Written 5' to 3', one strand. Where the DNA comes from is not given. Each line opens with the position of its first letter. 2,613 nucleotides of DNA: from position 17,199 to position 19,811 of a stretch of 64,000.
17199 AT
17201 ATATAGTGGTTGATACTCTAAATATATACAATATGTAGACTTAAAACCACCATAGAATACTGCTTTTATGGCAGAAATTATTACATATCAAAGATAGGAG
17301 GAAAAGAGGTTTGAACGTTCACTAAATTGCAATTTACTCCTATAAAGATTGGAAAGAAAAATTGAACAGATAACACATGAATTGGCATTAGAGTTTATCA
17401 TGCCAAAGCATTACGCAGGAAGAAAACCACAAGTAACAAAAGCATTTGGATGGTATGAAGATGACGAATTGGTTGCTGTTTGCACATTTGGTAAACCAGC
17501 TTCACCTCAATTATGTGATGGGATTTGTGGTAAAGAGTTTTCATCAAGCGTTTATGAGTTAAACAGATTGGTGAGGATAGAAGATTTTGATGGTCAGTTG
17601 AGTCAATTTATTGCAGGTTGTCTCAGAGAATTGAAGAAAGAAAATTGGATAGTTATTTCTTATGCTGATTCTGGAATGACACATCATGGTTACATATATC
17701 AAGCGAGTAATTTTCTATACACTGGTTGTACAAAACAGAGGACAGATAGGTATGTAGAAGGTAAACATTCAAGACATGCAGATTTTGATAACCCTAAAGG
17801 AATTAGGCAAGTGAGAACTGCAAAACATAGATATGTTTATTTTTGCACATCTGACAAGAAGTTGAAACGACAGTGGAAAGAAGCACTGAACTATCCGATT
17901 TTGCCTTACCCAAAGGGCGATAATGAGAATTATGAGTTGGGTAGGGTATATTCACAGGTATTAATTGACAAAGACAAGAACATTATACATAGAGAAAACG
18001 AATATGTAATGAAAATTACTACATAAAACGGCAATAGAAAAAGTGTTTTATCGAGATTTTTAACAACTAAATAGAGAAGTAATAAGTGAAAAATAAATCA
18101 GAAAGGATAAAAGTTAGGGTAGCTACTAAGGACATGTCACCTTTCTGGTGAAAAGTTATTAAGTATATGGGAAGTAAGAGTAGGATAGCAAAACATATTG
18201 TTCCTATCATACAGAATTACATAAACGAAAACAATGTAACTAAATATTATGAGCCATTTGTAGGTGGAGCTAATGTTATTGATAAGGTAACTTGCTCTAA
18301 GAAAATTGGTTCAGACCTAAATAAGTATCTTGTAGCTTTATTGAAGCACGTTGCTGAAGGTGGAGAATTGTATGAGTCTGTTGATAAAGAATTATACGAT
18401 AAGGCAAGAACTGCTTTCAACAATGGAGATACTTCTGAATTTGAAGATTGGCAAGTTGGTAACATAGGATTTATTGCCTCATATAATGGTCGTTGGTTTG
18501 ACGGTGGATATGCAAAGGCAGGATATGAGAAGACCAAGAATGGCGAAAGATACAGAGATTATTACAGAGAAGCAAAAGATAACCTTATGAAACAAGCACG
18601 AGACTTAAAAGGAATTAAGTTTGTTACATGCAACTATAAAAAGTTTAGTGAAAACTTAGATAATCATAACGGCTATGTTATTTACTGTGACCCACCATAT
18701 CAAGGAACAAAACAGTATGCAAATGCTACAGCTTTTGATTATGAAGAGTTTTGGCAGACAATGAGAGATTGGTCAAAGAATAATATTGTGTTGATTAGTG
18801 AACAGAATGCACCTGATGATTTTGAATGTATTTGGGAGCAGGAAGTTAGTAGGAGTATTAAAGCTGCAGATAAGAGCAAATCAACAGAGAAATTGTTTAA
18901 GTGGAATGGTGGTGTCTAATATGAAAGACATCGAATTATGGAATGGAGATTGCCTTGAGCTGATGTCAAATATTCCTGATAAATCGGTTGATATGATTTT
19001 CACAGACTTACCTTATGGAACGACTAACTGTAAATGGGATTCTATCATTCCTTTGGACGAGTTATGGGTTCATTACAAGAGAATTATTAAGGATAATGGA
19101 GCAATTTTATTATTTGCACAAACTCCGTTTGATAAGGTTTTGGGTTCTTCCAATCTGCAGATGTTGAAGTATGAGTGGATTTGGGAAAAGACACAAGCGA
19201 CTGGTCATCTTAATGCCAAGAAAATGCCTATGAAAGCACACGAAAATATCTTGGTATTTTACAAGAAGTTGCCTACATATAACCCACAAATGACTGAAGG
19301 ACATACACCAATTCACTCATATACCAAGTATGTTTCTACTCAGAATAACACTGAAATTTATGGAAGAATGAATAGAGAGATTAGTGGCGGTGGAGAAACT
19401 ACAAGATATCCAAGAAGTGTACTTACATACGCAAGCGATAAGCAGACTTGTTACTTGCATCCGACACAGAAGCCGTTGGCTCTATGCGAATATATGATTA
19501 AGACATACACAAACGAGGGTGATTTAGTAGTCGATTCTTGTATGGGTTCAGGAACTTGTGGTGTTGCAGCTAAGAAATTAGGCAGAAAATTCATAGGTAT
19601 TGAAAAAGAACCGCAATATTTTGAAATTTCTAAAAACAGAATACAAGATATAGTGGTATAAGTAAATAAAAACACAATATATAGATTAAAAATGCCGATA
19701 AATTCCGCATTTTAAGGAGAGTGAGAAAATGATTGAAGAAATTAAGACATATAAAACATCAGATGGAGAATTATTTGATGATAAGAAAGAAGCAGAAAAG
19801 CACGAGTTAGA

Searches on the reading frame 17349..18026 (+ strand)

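Call 82: search_protein_families(library=pfam, proteins=[window:17349-18026:+], max_evalue=0.001)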
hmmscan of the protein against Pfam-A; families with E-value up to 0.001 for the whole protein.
window:17349-18026:+ (225 aa): 1 family
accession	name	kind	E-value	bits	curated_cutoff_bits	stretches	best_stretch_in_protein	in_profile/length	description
PF25680.1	Mom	-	9.9e-32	110.7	27.1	1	4-189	3-202/202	Mom protein family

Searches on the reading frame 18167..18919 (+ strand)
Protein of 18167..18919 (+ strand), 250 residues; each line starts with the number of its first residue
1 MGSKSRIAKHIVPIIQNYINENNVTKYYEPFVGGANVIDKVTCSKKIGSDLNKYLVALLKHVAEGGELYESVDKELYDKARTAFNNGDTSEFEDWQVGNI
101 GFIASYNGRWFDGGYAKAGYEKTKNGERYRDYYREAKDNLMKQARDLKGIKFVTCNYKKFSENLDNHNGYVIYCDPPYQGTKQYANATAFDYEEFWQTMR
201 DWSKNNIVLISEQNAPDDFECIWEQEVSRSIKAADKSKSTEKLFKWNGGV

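Call 82: search_protein_families(library=pfam, proteins=[window:18167-18919:+], max_evalue=0.001)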
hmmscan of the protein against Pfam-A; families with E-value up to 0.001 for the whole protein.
window:18167-18919:+ (250 aa): 1 family
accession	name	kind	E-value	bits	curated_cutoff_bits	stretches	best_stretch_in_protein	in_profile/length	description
PF02086.21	MethyltransfD12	-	1.8e-19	70.9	22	1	2-197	3-204/253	D12 class N6 adenine-specific DNA methyltransferase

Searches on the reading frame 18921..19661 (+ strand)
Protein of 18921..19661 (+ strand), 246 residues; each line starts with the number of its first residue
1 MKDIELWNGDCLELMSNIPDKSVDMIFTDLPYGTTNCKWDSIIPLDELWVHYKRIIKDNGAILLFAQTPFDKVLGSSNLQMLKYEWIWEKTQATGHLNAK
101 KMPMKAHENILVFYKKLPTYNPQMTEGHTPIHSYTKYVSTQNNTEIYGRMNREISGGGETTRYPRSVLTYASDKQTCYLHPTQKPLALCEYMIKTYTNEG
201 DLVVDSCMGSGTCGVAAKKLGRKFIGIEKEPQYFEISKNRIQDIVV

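Call 82: search_protein_families(library=pfam, proteins=[window:18921-19661:+], max_evalue=0.001)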
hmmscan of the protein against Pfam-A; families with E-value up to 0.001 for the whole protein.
window:18921-19661:+ (246 aa): 1 family
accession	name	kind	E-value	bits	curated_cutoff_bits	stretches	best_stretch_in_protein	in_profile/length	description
PF01555.25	N6_N4_Mtase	-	4.6e-31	108.9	26.7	1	23-238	1-220/221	DNA methylase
